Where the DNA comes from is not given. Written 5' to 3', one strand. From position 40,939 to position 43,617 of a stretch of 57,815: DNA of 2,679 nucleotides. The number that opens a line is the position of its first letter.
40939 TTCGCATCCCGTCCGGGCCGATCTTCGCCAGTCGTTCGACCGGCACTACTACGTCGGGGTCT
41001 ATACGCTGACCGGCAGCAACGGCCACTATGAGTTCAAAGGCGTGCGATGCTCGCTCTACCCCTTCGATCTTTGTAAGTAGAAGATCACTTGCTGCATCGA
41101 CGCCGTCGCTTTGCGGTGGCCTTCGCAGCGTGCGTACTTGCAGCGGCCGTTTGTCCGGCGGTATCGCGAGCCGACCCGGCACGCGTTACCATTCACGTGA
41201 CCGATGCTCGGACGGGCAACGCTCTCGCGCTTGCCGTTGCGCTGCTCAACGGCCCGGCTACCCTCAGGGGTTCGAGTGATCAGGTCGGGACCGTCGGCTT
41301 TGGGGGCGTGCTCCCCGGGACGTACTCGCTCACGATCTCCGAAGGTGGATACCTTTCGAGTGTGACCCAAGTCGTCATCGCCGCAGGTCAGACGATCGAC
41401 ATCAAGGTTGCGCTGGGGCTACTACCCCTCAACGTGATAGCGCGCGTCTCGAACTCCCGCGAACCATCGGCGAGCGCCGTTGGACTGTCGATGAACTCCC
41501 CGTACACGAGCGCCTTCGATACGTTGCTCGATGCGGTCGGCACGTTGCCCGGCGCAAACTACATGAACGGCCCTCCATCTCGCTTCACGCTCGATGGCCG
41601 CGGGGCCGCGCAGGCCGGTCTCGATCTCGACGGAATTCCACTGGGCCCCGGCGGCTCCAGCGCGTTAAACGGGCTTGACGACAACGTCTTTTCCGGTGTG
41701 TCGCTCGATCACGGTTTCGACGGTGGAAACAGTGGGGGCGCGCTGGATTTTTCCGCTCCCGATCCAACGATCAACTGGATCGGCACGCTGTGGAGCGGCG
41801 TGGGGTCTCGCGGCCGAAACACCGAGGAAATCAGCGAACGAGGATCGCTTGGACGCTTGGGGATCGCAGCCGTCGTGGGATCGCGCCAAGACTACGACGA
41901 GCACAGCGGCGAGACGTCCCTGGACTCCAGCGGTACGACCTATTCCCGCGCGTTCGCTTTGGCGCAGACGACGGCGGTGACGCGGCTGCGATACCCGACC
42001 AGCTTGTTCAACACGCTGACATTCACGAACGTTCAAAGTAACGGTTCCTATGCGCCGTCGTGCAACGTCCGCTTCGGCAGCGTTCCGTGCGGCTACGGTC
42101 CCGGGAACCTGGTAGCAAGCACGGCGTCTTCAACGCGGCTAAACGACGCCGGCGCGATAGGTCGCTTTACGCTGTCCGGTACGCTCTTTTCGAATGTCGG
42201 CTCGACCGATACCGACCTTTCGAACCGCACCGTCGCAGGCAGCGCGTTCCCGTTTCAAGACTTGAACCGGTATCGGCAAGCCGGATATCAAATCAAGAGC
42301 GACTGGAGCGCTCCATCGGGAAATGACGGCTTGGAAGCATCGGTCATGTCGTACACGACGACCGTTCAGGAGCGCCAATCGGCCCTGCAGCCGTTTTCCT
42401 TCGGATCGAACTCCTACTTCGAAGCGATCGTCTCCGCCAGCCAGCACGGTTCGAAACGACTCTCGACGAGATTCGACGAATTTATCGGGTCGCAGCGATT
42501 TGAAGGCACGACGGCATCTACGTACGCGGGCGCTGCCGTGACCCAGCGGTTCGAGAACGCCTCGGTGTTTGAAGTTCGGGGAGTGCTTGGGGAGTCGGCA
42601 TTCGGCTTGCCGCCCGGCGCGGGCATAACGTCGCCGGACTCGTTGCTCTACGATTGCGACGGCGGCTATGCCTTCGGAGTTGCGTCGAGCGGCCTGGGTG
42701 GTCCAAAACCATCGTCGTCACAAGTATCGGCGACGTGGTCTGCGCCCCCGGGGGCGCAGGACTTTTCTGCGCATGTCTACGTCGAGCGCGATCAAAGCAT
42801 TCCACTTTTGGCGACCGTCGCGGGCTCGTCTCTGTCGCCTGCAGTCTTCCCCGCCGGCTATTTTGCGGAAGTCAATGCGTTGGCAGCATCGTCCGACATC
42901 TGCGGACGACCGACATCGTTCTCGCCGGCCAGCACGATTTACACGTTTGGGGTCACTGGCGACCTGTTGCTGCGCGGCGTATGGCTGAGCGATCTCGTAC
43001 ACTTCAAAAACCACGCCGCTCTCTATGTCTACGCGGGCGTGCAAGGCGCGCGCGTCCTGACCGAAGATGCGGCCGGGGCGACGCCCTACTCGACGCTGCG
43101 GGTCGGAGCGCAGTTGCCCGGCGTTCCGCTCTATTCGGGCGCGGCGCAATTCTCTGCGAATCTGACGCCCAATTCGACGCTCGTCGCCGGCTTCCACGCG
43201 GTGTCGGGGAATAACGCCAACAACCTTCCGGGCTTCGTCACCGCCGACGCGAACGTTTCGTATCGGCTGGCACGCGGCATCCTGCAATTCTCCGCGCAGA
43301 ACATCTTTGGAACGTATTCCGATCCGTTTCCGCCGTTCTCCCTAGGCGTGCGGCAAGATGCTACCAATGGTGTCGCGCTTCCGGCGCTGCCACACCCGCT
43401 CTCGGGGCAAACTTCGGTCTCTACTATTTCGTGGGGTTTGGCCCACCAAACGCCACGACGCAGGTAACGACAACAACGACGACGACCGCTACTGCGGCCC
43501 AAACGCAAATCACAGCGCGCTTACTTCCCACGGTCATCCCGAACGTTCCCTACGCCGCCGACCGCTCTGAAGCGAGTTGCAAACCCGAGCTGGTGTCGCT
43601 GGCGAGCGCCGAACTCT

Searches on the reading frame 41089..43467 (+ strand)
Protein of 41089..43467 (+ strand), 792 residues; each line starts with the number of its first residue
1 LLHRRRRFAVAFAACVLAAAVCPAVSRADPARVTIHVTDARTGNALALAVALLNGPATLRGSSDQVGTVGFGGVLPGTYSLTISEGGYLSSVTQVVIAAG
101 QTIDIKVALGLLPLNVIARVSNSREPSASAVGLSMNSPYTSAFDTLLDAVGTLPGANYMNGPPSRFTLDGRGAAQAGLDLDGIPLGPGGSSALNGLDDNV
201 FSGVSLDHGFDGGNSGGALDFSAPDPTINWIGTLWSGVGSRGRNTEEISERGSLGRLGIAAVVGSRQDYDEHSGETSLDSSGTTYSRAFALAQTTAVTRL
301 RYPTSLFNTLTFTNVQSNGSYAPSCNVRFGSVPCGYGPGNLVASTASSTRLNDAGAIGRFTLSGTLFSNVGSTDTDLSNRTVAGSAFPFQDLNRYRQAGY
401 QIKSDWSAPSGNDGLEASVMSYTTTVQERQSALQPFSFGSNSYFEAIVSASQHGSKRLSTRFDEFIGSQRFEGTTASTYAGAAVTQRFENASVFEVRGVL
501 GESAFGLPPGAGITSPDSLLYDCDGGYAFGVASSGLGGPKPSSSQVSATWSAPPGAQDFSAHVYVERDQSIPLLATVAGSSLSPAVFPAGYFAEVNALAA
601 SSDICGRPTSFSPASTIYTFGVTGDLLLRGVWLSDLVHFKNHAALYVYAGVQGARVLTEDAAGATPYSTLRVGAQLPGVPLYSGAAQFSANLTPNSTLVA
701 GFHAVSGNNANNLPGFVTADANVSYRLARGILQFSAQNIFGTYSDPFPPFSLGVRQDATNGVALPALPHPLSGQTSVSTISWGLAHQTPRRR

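Call 32: search_protein_families(library=pfam, max_evalue=0.001, proteins=[window:41089-43467:+])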
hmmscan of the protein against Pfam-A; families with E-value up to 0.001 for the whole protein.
window:41089-43467:+ (792 aa): 2 families
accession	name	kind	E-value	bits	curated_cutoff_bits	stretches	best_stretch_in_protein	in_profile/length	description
PF13620.12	CarboxypepD_reg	-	1e-07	32.6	32.3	1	33-109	2-81/82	Carboxypeptidase regulatory-like domain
PF14686.12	fn3_3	-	0.00087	19.5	24.4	0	65-104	33-74/75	Polysaccharide lyase family 4, domain II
